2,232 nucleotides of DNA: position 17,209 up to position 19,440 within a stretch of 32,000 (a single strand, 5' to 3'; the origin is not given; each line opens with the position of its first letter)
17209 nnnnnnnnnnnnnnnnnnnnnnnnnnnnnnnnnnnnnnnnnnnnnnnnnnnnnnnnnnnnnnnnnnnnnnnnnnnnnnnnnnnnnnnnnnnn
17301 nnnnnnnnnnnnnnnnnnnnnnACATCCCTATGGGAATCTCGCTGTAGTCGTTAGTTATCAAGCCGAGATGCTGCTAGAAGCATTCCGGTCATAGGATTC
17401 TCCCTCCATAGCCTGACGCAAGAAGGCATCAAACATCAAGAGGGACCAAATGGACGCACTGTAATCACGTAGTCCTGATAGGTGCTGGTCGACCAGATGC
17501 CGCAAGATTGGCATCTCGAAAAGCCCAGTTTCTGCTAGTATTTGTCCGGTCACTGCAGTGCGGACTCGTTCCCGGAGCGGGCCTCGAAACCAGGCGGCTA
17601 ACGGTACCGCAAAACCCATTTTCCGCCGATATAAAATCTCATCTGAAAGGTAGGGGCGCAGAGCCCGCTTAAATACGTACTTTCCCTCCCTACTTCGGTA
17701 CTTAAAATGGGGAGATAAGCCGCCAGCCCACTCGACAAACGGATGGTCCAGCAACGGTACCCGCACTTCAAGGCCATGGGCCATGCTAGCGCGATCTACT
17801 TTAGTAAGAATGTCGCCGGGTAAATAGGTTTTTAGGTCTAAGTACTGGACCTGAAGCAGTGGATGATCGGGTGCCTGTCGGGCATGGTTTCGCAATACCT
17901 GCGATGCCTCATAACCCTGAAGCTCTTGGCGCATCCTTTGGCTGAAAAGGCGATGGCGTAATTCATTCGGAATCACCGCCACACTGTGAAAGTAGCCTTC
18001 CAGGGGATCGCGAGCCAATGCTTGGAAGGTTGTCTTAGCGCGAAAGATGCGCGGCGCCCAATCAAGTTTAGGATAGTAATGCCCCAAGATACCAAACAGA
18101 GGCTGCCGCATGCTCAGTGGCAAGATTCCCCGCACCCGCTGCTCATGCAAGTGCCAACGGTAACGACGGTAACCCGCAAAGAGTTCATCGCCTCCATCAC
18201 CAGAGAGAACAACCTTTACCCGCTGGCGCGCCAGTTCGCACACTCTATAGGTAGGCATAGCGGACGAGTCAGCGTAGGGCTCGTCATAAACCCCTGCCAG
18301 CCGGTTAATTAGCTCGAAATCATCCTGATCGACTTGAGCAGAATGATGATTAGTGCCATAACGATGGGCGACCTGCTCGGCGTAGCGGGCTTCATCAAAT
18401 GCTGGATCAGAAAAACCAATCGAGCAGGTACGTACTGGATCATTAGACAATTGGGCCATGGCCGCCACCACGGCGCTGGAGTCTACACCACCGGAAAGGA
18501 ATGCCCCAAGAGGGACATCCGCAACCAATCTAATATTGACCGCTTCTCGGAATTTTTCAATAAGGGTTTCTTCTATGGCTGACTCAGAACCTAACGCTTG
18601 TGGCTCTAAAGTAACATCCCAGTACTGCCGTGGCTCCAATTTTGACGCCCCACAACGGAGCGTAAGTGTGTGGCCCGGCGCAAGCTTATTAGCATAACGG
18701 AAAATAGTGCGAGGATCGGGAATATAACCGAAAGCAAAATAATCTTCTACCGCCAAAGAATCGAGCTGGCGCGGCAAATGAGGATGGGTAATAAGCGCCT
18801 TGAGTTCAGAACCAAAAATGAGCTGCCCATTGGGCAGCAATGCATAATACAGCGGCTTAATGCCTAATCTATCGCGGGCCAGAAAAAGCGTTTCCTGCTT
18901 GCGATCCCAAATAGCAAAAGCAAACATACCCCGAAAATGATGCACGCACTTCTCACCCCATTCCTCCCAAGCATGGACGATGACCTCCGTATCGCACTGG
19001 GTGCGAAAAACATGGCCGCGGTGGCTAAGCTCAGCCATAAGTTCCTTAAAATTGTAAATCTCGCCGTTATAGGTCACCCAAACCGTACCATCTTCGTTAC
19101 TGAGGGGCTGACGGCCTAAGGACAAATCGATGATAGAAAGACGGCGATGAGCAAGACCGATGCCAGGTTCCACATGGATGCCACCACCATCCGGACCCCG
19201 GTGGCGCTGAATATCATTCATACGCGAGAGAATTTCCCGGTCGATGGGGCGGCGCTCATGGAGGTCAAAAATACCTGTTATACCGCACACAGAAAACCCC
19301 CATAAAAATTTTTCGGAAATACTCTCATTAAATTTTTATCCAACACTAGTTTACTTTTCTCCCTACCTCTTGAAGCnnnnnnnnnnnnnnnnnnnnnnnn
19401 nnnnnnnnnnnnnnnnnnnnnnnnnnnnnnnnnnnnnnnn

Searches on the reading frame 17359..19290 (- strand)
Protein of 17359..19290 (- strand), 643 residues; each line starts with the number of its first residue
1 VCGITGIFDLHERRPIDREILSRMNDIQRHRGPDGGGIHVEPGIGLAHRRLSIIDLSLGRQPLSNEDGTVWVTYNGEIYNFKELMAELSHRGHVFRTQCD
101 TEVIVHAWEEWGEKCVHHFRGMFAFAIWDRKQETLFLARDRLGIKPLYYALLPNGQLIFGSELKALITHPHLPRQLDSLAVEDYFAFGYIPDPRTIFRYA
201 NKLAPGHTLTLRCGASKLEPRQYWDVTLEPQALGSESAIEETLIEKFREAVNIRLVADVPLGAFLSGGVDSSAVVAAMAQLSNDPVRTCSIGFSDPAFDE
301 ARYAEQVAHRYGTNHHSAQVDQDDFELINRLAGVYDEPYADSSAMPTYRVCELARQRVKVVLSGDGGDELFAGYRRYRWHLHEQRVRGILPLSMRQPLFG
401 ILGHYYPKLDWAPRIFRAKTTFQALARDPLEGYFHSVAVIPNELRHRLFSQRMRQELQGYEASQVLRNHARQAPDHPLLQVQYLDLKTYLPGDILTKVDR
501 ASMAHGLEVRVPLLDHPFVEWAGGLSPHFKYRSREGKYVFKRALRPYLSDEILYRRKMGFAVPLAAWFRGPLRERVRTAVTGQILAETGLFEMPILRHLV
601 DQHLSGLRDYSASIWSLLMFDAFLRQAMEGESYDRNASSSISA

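Call 7: search_protein_families(library=ncbifam, proteins=[window:17359-19290:-], max_evalue=0.00001)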
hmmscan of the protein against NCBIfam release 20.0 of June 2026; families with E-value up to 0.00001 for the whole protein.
window:17359-19290:- (643 aa): 9 families
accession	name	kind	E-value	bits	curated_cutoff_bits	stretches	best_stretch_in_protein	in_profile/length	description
TIGR03108.1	eps_aminotran_1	hypoth_equivalog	0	1146.1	816.9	1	1-626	1-627/628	XrtA/PEP-CTERM system amidotransferase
TIGR01536.1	asn_synth_AEB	equivalog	3.6e-155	517.9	267.1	1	2-560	1-517/517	asparagine synthase (glutamine-hydrolyzing)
TIGR03104.1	trio_amidotrans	equivalog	1.5e-124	416.4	570.1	2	1-377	1-383/589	N-acetylglutaminylglutamine amidotransferase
NF006949.0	PRK09431.1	equivalog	2.6e-93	313.4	499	3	1-168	1-167/554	asparagine synthase B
NF033535.1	lass_lactam_cya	exception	8.6e-82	275.7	525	1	1-371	1-376/668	lasso peptide isopeptide bond-forming cyclase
NF033561.1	macrolact_Ik_Al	subfamily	4.5e-17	61.9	300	1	114-372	74-332/561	albusnodin/ikarugamycin family macrolactam cyclase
TIGR01135.1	glmS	equivalog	8.4e-11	41.1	418.05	1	62-170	86-201/607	glutamine--fructose-6-phosphate transaminase (isomerizing)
NF001484.0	PRK00331.1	subfamily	1.1e-10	40.6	381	1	62-169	87-201/601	isomerizing glutamine--fructose-6-phosphate transaminase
TIGR01134.1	purF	equivalog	3.3e-09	36.6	350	1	58-167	82-200/432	amidophosphoribosyltransferase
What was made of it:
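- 17359..19290 (-): XrtA/PEP-CTERM system amidotransferase (TIGR03108), the upstream gene. 1146 bits against a cut-off of 817 (call 7).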
